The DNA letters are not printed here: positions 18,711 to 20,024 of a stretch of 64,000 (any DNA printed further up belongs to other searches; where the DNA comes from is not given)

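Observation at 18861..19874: SRPBCC ligand-binding domain fused to two canonical PilZ domains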

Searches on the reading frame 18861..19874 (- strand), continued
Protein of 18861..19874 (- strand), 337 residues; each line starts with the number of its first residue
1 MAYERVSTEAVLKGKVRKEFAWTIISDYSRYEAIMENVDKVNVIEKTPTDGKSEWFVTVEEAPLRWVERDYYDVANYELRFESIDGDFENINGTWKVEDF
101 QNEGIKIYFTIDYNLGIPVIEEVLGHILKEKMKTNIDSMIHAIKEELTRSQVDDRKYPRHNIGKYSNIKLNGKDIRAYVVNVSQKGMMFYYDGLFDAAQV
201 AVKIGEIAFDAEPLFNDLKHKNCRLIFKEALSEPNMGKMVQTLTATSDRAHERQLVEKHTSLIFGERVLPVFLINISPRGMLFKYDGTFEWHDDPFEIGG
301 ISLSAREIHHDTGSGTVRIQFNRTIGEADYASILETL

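Call 26: find_related_loci(query=A1, collection=genome_contigs, flank=10000)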
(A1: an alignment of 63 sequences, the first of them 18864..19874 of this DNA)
Query A1 (337 aa) in genome_contigs; peptide patterns used: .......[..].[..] (x = any residue, [..] = any of these).
34 stretches matched a pattern; 23 encode a relative of the query (tblastn E <= 1e-3); 23 distinct loci.
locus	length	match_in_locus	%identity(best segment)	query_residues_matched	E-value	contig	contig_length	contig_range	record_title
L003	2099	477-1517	95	1-337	0e+0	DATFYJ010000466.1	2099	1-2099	MAG TPA_asm: Chitinivibrionales bacterium isolate SMAG_U9540 k141_1265890, whole genome shotgun sequence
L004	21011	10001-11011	85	1-337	0e+0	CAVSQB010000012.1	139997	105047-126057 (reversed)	MAG: uncultured Fibrobacterota bacterium isolate MFD03044.bin.1.58 genome assembly, contig: contig_32443, whole genome s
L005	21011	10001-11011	66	1-337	5e-158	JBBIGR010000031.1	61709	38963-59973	MAG: Fibrobacteria bacterium isolate ETS170220_bin_96 NODE_419_length_61709_cov_7.860204, whole genome shotgun sequence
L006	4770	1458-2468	56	1-337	6e-128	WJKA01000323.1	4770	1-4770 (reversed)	MAG: Chitinivibrionales bacterium isolate Bin_432 k141_2321793, whole genome shotgun sequence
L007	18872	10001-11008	47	1-337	1e-104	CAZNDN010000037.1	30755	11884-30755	MAG TPA_asm: uncultured Fibrobacterota bacterium isolate binchicken_co17_439 genome assembly, contig: NODE_4075_length_3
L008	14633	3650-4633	40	1-330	3e-85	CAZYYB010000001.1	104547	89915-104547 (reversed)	MAG TPA_asm: uncultured Fibrobacteraceae bacterium isolate binchicken_co3_27 genome assembly, contig: NODE_457_length_10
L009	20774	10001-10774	50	1-337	7e-85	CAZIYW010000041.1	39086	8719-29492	MAG TPA_asm: uncultured Fibrobacterota bacterium isolate binchicken_co256_1030 genome assembly, contig: NODE_1425_length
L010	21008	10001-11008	41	1-337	1e-84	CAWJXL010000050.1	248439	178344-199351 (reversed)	MAG: uncultured Fibrobacterota bacterium isolate MFD01231.bin.2.73 genome assembly, contig: contig_9596, whole genome sh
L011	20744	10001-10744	49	1-249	8e-78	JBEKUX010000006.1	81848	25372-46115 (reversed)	MAG: Chitinispirillaceae bacterium isolate SPRUCE 591 SPRUCE_591_6, whole genome shotgun sequence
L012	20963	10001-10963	40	1-322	5e-76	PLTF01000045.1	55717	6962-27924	MAG: Fibrobacteres bacterium isolate bog_1184 73.20120700_S1D.234_contig_88213, whole genome shotgun sequence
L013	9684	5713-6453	49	1-247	5e-74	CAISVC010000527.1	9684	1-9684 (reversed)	MAG: uncultured Fibrobacteres bacterium isolate AlinenSedimentsD2_bin-1055 genome assembly, contig: bin-1055:527/752, wh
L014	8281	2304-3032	47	1-243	3e-72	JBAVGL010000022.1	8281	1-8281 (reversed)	MAG: Chitinivibrionales bacterium isolate MFD06947_ilm_asm_bin9 k127_651, whole genome shotgun sequence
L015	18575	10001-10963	40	1-322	3e-77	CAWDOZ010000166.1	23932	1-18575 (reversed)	MAG: uncultured Fibrobacterota bacterium isolate MFD04752.bin.2.93 genome assembly, contig: contig_55010, whole genome s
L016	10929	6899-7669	42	1-256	2e-61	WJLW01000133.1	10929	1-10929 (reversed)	MAG: Chitinivibrionales bacterium isolate Bin_355 k141_4883706, whole genome shotgun sequence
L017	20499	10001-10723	35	1-241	3e-49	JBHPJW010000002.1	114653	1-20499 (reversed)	Fibrobacterota bacterium isolate SAG AM-315-M03 AM-315-M03_NODE_2, whole genome shotgun sequence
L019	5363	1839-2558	33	6-242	1e-40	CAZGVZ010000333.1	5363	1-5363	MAG TPA_asm: uncultured Fibrobacteraceae bacterium isolate SRP192927_co6_101 genome assembly, contig: NODE_42737_length_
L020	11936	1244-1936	30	12-239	1e-35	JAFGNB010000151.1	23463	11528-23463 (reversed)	MAG: Chitinispirillaceae bacterium isolate Zod_Metabat.521 k87_4934596, whole genome shotgun sequence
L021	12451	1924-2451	35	12-187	1e-34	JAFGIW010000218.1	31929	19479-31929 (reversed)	MAG: Chitinispirillaceae bacterium isolate Zod_Metabat.237 k87_14243182, whole genome shotgun sequence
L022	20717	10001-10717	25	1-240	2e-26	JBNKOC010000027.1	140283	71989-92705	MAG: Fibrobacteria bacterium isolate G1G2.bin.43.orig k141_181592, whole genome shotgun sequence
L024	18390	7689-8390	27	4-236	1e-31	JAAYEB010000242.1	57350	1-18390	MAG: Fibrobacter sp. isolate AS06rmzACSIP_609 290529_AS06, whole genome shotgun sequence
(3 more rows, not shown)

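Call 30: find_encoding_contigs(protein=P0001, flank=10000, max_places=4)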
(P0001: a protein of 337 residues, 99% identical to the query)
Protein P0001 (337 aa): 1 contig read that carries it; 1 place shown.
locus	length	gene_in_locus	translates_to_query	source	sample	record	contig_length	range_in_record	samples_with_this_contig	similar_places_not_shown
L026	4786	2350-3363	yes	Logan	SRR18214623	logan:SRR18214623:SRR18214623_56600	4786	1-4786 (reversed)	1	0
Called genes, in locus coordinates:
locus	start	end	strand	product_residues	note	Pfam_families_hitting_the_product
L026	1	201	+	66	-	?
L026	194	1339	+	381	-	PF00155:Aminotran_1_2, PF01053:Cys_Met_Meta_PP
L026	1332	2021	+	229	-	PF12697:Abhydrolase_6 (weak)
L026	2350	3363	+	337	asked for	PF10604:Polyketide_cyc2 (weak), PF03364:Polyketide_cyc, PF07238:PilZ (faint)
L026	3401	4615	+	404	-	-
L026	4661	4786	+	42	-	?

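Call 31: find_encoding_contigs(protein=window:18861-19874:-, flank=10000, max_places=4)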
Protein window:18861-19874:- (337 aa): no gene with exactly this product is on record in the collection.

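Call 33: predict_structure(alignment_id=A1)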
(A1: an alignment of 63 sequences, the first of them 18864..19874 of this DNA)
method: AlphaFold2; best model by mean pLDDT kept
length: 337 residues; sequences in the alignment: 63
mean_pLDDT: 87.9   pTM: 0.51
mean pLDDT of the five models: 87.9, 87.3, 86.4, 86.3, 86.3
residues with pLDDT >= 90: 191; 70-90: 118; 50-70: 27; < 50: 1
segments of 3 or more residues with pLDDT < 50: none
pLDDT, mean of each block of 10 residues (from residue 1): 89 85 93 92 95 93 94 97 94 95 90 87 84 90 86 72 84 83 90 68 92 63 84 94 73 89 94 96 91 91 90 84 95 96
secondary structure, 60 per line:
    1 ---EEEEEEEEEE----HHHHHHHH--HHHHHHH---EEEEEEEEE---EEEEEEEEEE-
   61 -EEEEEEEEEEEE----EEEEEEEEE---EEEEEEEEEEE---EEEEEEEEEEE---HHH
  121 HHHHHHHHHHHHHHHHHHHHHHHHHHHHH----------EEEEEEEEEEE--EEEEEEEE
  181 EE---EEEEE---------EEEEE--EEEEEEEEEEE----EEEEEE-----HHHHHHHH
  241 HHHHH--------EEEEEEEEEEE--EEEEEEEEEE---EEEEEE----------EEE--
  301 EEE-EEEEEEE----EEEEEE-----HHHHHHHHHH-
elements in order: E4-13 H18-25 H28-34 E38-46 E50-59 E62-73 E78-86 E90-100 E104-114 H118-149 E160-170 E173-182 E186-190 E200-204 E207-217 E222-227 H233-245 E254-264 E267-276 E280-285 E296-298 E301-303 E305-311 E316-321 H327-336

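Call 35: fold_search(model_id=the predicted structure, library=pdb)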
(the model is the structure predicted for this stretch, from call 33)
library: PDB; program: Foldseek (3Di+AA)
matches with E <= 10: 1358; with E <= 0.001: 324
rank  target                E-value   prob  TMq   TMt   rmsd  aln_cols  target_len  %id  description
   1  2d4r_A                6.0e-12  1.00  0.41  0.93   1.7       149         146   23  Crystal structure of TTHA0849 from Thermus thermophilus HB8 (released 2005-12-13)
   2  2d4r_C                1.5e-11  1.00  0.41  0.93   1.6       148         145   23  Crystal structure of TTHA0849 from Thermus thermophilus HB8 (released 2005-12-13)
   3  4xrw                  7.0e-10  1.00  0.34  0.37  20.3       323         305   10  Crystal structure of the di-domain ARO/CYC BexL from the BE-7585A biosynthetic pathway (released 2015-12-02)
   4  3tfz_F                3.9e-09  1.00  0.41  0.82   2.2       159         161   15  Crystal structure of Zhui aromatase/cyclase from Streptomcyes sp. R1128 (released 2011-09-14)
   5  3tvq                  5.4e-09  1.00  0.38  0.76   3.3       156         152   12  Crystal structure of TCM Aro/Cyc complexed with trans-dihidroquercetin (released 2012-04-04)
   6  3tfz_A                9.6e-09  1.00  0.40  0.78   2.3       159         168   15  Crystal structure of Zhui aromatase/cyclase from Streptomcyes sp. R1128 (released 2011-09-14)
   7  3tfz_B                1.0e-08  1.00  0.41  0.81   2.5       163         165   15  Crystal structure of Zhui aromatase/cyclase from Streptomcyes sp. R1128 (released 2011-09-14)
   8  3tfz_E                1.1e-08  1.00  0.38  0.74   2.9       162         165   16  Crystal structure of Zhui aromatase/cyclase from Streptomcyes sp. R1128 (released 2011-09-14)
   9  3tvr                  2.3e-08  1.00  0.32  0.55   7.3       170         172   15  Crystal Structure of Streptomyces coelicolor Polyketide Aromatase/Cyclase whiE-ORFVI (released 2012-04-04)
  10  2res                  2.7e-08  1.00  0.38  0.76   3.3       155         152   13  Tetracenomycin ARO/CYC mutant R69A (released 2008-04-22)
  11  2rer                  3.2e-08  1.00  0.36  0.70   4.1       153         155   12  Crystal structure of the aromatase/cyclase domain of TcmN from Streptomyces glaucescens (released 2008-04-22)
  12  6ka2_B                3.5e-08  1.00  0.32  0.66   5.1       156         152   19  Crystal structure of a Thebaine synthase from Papaver somniferum in complex with TBN (released 2020-06-24)
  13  3tl1_A                5.4e-08  1.00  0.32  0.60   6.0       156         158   15  Crystal structure of the Streptomyces coelicolor WhiE ORFVI polyketide aromatase/cyclase (released 2012-04-04)
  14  2rez                  7.0e-08  1.00  0.40  0.84   3.0       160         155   12  Tetracenomycin ARO/CYC NaI Structure (released 2008-04-22)
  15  6ka3_A                1.1e-07  1.00  0.32  0.66   5.1       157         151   18  Crystal structure of a Thebaine synthase from Papaver somniferum (released 2020-06-24)
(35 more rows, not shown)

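Call 46: find_encoding_contigs(protein=P0098, flank=8000, max_places=3)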
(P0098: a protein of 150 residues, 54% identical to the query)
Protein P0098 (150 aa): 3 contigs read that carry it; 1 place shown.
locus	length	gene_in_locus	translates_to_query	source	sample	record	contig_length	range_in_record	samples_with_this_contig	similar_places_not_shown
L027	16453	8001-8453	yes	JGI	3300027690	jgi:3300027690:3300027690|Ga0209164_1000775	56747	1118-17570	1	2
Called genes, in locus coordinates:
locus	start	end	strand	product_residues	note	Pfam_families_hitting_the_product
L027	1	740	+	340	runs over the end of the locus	-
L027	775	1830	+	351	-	-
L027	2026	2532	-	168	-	PF18927:CrtO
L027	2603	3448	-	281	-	PF04389:Peptidase_M28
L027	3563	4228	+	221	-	PF00702:Hydrolase, PF13419:HAD_2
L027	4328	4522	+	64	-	PF02416:TatA_B_E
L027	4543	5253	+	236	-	PF00902:TatC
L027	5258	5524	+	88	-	PF02416:TatA_B_E (weak)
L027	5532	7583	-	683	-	PF22745:Nlig-Ia, PF01653:DNA_ligase_aden, PF03120:OB_DNA_ligase, PF14520:HHH_5 (faint), PF12826:HHH_2, PF00533:BRCT, PF12738:PTCB-BRCT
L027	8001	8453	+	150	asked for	PF03364:Polyketide_cyc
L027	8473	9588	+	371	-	PF01488:Shikimate_DH, PF01118:Semialdhyde_dh (faint)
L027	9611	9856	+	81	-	PF00550:PP-binding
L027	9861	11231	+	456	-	PF00501:AMP-binding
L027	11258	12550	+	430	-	PF00732:GMC_oxred_N, PF05199:GMC_oxred_C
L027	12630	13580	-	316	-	PF13610:DDE_Tnp_IS240, PF13683:rve_3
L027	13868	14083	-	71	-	-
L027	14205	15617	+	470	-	PF04230:PS_pyruv_trans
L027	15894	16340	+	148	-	PF02576:RimP_N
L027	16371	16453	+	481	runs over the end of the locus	PF08529:NusA_N, PF00575:S1 (weak), PF13184:KH_NusA_1st, PF26594:KH_NusA_2nd, PF13248:Zn_ribbon_3 (faint)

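Call 51: search_solved_structures(query=L001:11046-12206:+, max_evalue=0.01, show_alignments=1)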
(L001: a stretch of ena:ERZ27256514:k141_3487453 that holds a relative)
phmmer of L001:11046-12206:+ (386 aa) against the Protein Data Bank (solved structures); distinct sequences matched with E-value up to 0.01: 6.
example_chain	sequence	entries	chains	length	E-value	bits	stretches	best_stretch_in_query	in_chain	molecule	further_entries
6jzq_A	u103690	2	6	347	1.5e-23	86.4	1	19-335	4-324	Long-chain acyl-[acyl-carrier-protein] reductase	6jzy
6jzu_A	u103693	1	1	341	1.6e-23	86.3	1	19-335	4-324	Long-chain acyl-[acyl-carrier-protein] reductase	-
6jzz_A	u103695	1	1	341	3.4e-22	82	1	19-335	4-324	Long-chain acyl-[acyl-carrier-protein] reductase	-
4ppm_A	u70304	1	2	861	1.3e-08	37.3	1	59-318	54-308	Aminotransferase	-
9e4x_A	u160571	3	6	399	0.0024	19.9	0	86-290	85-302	Amino acid adenylation domain protein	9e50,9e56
9e4s_A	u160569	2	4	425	0.003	19.6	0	86-289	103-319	Amino acid adenylation domain protein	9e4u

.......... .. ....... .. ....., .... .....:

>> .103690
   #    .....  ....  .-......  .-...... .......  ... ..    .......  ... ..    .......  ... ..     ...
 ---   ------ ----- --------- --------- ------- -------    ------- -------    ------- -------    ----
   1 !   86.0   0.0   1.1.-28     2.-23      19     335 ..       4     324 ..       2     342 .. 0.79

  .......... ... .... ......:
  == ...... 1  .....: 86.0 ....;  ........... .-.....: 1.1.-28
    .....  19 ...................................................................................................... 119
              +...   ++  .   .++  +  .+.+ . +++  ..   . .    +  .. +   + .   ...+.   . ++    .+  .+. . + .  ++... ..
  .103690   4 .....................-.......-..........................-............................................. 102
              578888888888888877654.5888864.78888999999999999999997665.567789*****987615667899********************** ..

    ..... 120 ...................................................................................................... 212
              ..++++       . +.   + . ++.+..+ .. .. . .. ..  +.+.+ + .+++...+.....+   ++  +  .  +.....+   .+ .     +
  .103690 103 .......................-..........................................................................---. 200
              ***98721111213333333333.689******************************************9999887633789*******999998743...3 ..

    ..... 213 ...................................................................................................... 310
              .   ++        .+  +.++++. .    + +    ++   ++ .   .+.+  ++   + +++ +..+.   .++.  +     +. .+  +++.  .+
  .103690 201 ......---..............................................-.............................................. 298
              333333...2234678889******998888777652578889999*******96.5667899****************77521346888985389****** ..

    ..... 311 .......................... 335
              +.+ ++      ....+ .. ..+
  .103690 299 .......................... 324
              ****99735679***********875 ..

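Call 52: search_protein_families(library=pfam, proteins=[L001:8887-9999:+, L001:11046-12206:+, L001:12624-13985:+, L001:15357-17129:+, L001:17327-21019:+, L001:6821-7606:-, L027:8473-9588:+, L027:11258-12550:+], max_evalue=0.001)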
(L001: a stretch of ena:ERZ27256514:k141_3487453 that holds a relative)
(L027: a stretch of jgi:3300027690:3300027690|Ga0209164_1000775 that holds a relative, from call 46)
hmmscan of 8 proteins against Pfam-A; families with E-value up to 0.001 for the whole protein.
L001:8887-9999:+ (370 aa): 3 families
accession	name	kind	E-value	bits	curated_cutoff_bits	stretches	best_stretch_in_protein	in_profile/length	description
PF00072.30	Response_reg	-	7.6e-23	81.3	30.2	1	15-126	1-110/111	Response regulator receiver domain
PF02518.31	HATPase_c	-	5.6e-17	62.6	26.4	1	254-364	2-107/111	Histidine kinase-, DNA gyrase B-, and HSP90-like ATPase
PF00512.31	HisKA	-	1.6e-07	31.7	26.9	1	148-206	11-66/66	His Kinase A (phospho-acceptor) domain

L001:11046-12206:+ (386 aa): 0 families

L001:12624-13985:+ (453 aa): 1 family
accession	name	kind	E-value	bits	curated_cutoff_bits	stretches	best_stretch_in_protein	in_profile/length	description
PF00501.34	AMP-binding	-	1.4e-49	169.3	29.9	1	15-338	16-384/384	AMP-binding enzyme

L001:15357-17129:+ (590 aa): 3 families
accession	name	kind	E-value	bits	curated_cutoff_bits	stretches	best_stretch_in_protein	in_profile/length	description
PF00205.28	TPP_enzyme_M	-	4.8e-31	107.7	30.4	1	200-333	3-136/137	Thiamine pyrophosphate enzyme, central domain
PF02776.23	TPP_enzyme_N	-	2.7e-30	105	26.8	1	4-113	2-113/119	Thiamine pyrophosphate enzyme, N-terminal TPP binding domain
PF02775.26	TPP_enzyme_C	-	8.1e-20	71.6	21.9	1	395-544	1-150/151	Thiamine pyrophosphate enzyme, C-terminal TPP binding domain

L001:17327-21019:+ (1231 aa): 12 families
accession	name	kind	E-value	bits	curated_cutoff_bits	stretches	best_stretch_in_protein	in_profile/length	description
PF00069.31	Pkinase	-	4.6e-39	134.8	31.7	1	20-266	13-261/263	Protein kinase domain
PF07714.23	PK_Tyr_Ser-Thr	-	1e-19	71.3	23.1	1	27-258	24-250/258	Protein tyrosine and serine/threonine kinase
PF13191.12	AAA_16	-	1.1e-19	72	32.6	1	299-479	2-161/167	AAA ATPase domain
PF13424.12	TPR_12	-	9.5e-10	39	30.1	0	959-1023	10-76/77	Tetratricopeptide repeat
PF07719.23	TPR_2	-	4.7e-08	33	27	0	997-1023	6-32/34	Tetratricopeptide repeat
PF13181.12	TPR_8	-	1.7e-06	28.2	25.7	0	799-822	2-25/34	Tetratricopeptide repeat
PF13176.12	TPR_7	-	1.9e-06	28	27.9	0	996-1027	3-34/36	Tetratricopeptide repeat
PF14531.12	Kinase-like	-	5e-06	26.4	25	1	120-256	156-289/289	Kinase-like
PF00515.34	TPR_1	-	1.8e-05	24.8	27.8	0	802-822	5-25/34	Tetratricopeptide repeat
PF03109.22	ABC1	-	6.4e-05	22.6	22.9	1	121-160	179-218/244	ABC1 atypical kinase-like domain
PF07693.20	KAP_NTPase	-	0.00032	20.5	20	1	302-382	1-81/293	KAP family P-loop domain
PF10923.14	BrxC_BrxD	-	0.00063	19.2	22.2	0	293-347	21-75/414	BREX system ATP-binding protein BrxC/D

L001:6821-7606:- (261 aa): 2 families
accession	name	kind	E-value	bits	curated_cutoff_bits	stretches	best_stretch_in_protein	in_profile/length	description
PF13487.12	HD_5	-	1.7e-37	129.2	27.2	1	78-238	9-170/170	HD domain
PF01966.28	HD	-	3.6e-22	79.3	22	1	84-206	2-115/116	HD domain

L027:8473-9588:+ (371 aa): 4 families
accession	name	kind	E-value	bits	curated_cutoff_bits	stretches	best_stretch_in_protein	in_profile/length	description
PF01488.26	Shikimate_DH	-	5.1e-11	43.2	24.3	1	155-273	7-130/138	Shikimate / quinate 5-dehydrogenase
PF01118.30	Semialdhyde_dh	-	1.5e-05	25.8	26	1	164-263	2-105/121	Semialdehyde dehydrogenase, NAD binding domain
PF03807.23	F420_oxidored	-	2.7e-05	25.1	21.6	1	164-235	2-69/94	NADP oxidoreductase coenzyme F420-dependent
PF02882.25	THF_DHG_CYH_C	-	5.5e-05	23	27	1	138-254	13-107/160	Tetrahydrofolate dehydrogenase/cyclohydrolase, NAD(P)-binding domain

L027:11258-12550:+ (430 aa): 2 families
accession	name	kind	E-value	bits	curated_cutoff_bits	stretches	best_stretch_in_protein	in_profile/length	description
PF00732.25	GMC_oxred_N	-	5.6e-16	59.4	23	1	106-243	63-202/218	GMC oxidoreductase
PF05199.19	GMC_oxred_C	-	8.1e-13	49.6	24.6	1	371-421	84-139/139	GMC oxidoreductase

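Call 56: find_encoding_contigs(protein=P0104, flank=8000, max_places=2)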
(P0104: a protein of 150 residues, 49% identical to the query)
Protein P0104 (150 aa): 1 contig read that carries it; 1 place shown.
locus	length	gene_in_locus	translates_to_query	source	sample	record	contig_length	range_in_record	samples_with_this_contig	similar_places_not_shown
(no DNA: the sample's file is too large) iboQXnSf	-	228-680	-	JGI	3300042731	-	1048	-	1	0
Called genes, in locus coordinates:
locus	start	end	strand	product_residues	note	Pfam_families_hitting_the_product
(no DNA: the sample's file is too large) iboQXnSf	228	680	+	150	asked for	PF10604:Polyketide_cyc2, PF03364:Polyketide_cyc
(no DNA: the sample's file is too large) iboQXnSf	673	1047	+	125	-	?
